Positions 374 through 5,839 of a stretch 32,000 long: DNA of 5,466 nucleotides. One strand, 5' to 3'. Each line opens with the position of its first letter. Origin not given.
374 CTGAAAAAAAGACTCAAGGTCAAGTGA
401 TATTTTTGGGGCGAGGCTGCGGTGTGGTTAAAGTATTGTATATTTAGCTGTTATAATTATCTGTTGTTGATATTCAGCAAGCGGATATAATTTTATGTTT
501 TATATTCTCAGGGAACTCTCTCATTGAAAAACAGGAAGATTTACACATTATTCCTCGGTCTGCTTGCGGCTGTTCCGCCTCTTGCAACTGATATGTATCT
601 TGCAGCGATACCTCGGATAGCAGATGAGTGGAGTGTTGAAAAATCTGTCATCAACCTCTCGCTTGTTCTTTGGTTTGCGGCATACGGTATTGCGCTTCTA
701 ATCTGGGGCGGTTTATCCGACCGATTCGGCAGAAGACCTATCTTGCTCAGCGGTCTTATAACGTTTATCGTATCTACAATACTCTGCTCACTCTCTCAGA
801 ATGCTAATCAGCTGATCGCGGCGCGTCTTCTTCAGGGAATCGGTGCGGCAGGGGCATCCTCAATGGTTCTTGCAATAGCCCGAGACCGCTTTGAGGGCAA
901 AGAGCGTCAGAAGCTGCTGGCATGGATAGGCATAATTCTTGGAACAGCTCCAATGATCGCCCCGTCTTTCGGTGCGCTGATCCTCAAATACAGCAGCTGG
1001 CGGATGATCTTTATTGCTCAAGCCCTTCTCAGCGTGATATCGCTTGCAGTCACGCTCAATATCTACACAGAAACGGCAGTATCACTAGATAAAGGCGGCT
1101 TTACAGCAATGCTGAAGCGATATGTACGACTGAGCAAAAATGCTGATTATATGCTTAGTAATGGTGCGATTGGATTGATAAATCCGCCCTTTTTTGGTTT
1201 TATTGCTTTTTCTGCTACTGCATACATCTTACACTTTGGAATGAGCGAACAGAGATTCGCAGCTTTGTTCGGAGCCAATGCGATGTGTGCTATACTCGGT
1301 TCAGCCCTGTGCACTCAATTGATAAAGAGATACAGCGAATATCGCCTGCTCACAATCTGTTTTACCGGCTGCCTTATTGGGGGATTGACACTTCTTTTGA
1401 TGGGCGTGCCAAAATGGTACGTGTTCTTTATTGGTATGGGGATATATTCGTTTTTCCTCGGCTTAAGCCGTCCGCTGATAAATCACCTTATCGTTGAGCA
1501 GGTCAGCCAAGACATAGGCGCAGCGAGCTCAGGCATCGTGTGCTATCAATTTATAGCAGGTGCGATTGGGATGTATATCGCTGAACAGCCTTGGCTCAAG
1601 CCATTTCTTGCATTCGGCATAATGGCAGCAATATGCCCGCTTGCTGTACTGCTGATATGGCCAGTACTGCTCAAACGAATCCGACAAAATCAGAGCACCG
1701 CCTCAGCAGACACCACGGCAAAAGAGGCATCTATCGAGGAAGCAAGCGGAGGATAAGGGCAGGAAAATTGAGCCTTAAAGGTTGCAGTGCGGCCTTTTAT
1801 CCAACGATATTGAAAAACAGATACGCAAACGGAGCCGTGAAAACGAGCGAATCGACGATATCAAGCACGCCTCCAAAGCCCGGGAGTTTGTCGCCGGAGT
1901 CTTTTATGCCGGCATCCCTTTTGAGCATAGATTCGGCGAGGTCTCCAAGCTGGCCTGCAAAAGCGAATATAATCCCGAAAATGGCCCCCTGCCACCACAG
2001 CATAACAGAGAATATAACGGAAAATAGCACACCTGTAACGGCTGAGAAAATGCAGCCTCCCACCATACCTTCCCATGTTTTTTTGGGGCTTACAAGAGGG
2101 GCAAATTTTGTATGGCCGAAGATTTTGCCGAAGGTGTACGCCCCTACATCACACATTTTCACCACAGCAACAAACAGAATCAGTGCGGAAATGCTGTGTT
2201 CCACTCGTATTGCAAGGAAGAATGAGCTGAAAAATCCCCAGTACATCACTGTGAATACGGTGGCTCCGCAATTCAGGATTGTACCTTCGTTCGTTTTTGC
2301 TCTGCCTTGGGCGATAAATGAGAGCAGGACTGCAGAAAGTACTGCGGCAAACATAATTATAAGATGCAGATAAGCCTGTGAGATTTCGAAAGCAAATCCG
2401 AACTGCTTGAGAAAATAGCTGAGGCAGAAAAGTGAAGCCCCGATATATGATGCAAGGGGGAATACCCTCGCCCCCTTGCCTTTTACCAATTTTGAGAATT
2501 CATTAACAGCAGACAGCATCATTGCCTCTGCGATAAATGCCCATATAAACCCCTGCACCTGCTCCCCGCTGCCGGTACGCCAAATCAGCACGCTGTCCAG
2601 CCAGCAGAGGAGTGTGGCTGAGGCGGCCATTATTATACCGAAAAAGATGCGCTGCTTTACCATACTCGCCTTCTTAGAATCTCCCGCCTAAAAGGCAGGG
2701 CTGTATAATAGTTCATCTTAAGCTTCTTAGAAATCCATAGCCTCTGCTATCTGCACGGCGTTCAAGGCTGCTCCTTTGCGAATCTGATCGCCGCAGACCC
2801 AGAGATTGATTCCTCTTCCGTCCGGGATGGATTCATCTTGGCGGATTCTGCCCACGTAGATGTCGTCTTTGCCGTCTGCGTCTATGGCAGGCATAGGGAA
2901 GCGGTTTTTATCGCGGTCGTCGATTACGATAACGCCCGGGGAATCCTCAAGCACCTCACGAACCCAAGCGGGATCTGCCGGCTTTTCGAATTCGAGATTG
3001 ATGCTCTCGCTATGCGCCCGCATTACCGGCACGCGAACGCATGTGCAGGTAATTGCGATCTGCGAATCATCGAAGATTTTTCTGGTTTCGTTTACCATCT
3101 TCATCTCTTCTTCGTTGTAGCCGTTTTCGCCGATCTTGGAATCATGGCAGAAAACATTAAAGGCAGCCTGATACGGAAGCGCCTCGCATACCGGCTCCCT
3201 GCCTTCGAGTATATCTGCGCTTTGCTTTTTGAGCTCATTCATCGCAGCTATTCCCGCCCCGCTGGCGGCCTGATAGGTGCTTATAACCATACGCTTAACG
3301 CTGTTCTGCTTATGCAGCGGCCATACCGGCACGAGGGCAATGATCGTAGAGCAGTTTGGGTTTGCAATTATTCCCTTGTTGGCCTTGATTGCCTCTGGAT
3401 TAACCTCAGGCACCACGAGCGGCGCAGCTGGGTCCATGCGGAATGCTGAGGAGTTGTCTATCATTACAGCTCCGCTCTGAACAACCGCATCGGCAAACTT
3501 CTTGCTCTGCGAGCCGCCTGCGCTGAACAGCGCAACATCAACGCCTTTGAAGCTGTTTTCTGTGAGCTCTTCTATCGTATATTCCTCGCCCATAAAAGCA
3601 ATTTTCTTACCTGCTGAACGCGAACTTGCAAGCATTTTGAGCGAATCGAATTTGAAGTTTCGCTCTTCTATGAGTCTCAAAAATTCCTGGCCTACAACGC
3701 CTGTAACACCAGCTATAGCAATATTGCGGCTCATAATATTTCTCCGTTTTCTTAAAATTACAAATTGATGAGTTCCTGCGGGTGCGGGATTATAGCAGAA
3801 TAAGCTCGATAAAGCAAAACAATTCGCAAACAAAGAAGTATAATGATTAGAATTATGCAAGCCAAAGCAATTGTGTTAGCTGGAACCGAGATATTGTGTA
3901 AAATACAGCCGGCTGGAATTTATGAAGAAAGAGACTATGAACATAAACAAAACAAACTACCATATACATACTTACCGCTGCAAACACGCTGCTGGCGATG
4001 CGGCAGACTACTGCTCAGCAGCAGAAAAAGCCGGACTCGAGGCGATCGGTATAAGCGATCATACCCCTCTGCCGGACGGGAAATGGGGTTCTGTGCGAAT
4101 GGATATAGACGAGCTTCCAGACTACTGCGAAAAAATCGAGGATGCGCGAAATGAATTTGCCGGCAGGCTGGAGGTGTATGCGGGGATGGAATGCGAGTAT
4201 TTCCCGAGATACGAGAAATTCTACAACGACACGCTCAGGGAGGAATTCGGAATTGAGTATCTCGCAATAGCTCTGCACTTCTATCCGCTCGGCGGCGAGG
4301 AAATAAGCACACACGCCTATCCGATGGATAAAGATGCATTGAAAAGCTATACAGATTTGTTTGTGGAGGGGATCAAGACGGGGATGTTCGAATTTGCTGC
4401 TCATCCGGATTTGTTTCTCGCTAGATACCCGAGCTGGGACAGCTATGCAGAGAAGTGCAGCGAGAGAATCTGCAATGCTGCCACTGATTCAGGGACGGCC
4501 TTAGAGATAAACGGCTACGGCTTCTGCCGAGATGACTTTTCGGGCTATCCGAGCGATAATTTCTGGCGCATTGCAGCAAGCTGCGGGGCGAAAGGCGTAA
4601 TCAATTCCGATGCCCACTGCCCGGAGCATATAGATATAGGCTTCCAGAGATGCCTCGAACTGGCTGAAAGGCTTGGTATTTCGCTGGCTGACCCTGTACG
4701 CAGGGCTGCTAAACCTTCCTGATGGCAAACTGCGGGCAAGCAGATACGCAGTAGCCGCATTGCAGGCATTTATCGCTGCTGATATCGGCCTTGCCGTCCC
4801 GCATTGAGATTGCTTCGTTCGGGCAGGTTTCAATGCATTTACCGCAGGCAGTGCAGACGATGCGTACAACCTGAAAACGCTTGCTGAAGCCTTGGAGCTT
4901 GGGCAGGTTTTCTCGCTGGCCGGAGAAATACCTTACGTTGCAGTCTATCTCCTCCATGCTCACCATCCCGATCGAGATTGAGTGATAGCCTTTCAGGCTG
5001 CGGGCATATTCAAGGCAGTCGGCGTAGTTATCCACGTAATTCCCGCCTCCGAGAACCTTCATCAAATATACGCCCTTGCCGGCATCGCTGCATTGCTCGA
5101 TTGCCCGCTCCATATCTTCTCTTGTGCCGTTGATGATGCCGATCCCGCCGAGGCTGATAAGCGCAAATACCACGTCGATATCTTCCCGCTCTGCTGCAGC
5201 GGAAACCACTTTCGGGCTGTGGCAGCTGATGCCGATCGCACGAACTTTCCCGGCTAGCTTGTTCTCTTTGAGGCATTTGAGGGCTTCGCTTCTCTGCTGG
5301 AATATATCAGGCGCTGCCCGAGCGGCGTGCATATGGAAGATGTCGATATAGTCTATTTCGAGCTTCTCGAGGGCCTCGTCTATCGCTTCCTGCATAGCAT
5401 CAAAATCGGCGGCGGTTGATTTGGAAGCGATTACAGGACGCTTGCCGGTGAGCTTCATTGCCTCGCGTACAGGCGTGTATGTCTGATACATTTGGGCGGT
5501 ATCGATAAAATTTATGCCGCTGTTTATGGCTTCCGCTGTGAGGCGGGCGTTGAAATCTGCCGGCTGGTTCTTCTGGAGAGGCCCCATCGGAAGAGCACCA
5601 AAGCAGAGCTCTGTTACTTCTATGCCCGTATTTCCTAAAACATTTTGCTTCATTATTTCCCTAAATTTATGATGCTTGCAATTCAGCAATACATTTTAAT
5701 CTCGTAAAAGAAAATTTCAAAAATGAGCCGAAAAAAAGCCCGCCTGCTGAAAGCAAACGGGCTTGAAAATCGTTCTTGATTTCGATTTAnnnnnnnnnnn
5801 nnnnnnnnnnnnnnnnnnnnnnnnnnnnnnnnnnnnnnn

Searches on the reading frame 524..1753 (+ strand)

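Call 11: search_protein_families(library=pfam, proteins=[window:524-1753:+], max_evalue=0.001)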
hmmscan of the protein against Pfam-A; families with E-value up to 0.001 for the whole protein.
window:524-1753:+ (410 aa): 4 families
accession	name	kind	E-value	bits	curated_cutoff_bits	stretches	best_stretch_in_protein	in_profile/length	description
PF07690.21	MFS_1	-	9.8e-45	153.4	33.4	1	19-349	9-346/347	Major Facilitator Superfamily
PF06609.19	TRI12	-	9.6e-11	41.3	23.2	1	44-181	81-217/599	Fungal trichothecene efflux pump (TRI12)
PF00083.30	Sugar_tr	-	7.1e-10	38.8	22.3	1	55-176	60-187/452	Sugar (and other) transporter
PF13347.12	MFS_2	-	0.00033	19.7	27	1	36-125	255-345/427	MFS/sugar transport protein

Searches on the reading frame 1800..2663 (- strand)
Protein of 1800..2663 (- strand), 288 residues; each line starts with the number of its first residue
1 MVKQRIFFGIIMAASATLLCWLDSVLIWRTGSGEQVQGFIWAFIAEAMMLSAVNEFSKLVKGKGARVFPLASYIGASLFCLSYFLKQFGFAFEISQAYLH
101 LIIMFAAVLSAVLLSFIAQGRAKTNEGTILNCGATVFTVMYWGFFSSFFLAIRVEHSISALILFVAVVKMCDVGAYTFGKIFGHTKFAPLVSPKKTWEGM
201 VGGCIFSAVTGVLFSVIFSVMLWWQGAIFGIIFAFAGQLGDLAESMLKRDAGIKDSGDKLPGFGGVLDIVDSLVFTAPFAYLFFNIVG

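Call 11: search_protein_families(library=pfam, proteins=[window:1800-2663:-], max_evalue=0.001)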
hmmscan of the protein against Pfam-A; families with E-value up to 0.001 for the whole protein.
window:1800-2663:- (288 aa): 1 family
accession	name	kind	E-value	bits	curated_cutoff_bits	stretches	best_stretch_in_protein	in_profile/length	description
PF01148.25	CTP_transf_1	-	3.7e-55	188.1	24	1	4-286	2-263/264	Cytidylyltransferase family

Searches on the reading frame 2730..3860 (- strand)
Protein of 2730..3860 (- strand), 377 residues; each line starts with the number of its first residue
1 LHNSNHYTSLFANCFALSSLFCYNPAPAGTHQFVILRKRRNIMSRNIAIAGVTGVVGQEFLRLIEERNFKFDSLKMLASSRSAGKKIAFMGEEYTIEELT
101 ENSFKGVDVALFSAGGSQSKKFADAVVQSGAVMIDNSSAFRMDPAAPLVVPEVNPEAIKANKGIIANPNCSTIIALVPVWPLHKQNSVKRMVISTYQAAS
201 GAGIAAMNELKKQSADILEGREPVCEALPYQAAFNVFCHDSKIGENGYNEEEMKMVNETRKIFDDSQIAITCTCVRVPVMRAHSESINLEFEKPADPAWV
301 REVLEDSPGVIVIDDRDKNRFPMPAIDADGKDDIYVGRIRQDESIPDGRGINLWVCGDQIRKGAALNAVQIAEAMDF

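Call 11: search_protein_families(library=pfam, proteins=[window:2730-3860:-], max_evalue=0.001)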
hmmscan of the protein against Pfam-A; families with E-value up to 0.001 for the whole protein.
window:2730-3860:- (377 aa): 2 families
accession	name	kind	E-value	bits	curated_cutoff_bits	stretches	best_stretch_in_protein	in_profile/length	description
PF02774.23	Semialdhyde_dhC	-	1.1e-47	163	26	1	181-362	3-184/184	Semialdehyde dehydrogenase, dimerisation domain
PF01118.30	Semialdhyde_dh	-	2.8e-37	128.2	26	1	46-159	1-119/121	Semialdehyde dehydrogenase, NAD binding domain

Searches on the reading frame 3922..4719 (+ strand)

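Call 11: search_protein_families(library=pfam, proteins=[window:3922-4719:+], max_evalue=0.001)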
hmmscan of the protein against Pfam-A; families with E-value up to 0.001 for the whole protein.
window:3922-4719:+ (266 aa): 1 family
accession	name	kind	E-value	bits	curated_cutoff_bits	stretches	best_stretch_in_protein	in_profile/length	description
PF02811.25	PHP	-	1e-18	68.6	26.4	1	13-197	2-162/164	PHP domain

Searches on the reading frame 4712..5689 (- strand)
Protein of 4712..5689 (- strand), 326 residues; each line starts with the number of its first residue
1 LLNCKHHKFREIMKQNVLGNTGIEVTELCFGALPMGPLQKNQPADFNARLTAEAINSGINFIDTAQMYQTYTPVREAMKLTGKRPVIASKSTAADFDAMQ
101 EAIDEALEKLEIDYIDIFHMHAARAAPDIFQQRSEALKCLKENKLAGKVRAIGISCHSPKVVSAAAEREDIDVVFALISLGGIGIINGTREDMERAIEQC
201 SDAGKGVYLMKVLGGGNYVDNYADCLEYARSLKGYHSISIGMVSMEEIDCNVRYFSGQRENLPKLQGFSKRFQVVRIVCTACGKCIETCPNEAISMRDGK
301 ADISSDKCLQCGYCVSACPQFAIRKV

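Call 11: search_protein_families(library=pfam, proteins=[window:4712-5689:-], max_evalue=0.001)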
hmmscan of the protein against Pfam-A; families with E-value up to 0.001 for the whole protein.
window:4712-5689:- (326 aa): 16 families
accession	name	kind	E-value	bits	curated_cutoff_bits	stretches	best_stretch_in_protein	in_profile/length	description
PF00248.27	Aldo_ket_red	-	1.4e-21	77.3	24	1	27-223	1-202/291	Aldo/keto reductase family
PF00037.32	Fer4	-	6.3e-12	45.2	21.1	2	303-324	3-24/24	4Fe-4S binding domain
PF12838.12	Fer4_7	-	2.9e-09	37.7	27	1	279-320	2-50/52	4Fe-4S dicluster domain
PF13237.11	Fer4_10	-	3.3e-09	37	25.5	1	278-319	8-53/53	4Fe-4S dicluster domain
PF13187.11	Fer4_9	-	4.4e-09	36.7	27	1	279-322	2-51/52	4Fe-4S dicluster domain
PF12837.12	Fer4_6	-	1.1e-07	31.9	25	1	301-319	2-20/24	4Fe-4S binding domain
PF13484.11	Fer4_16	-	2.7e-07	31.7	30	0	279-300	2-23/66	4Fe-4S double cluster binding domain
PF12797.12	Fer4_2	-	2.8e-07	30.5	24.5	1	303-319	5-21/22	4Fe-4S binding domain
PF14697.11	Fer4_21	-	5.5e-07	30.1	35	0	301-321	1-21/59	4Fe-4S dicluster domain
PF25160.1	LdpA_Fe-S-bd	-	8.1e-07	29.2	27.6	1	285-324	9-44/49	LdpA Fe-S cluster-binding domain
PF13183.11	Fer4_8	-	1.2e-05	26.2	27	0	305-322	2-19/68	4Fe-4S dicluster domain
PF13746.11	Fer4_18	-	8e-05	23.3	27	1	275-320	57-97/114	4Fe-4S dicluster domain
PF12800.12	Fer4_4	-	0.00012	22.6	24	0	306-319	2-15/17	4Fe-4S binding domain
PF13534.11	Fer4_17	-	0.00016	22.6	22.2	0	307-323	1-17/61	4Fe-4S dicluster domain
PF12798.12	Fer4_3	-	0.00025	22.1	27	0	279-293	1-15/15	4Fe-4S binding domain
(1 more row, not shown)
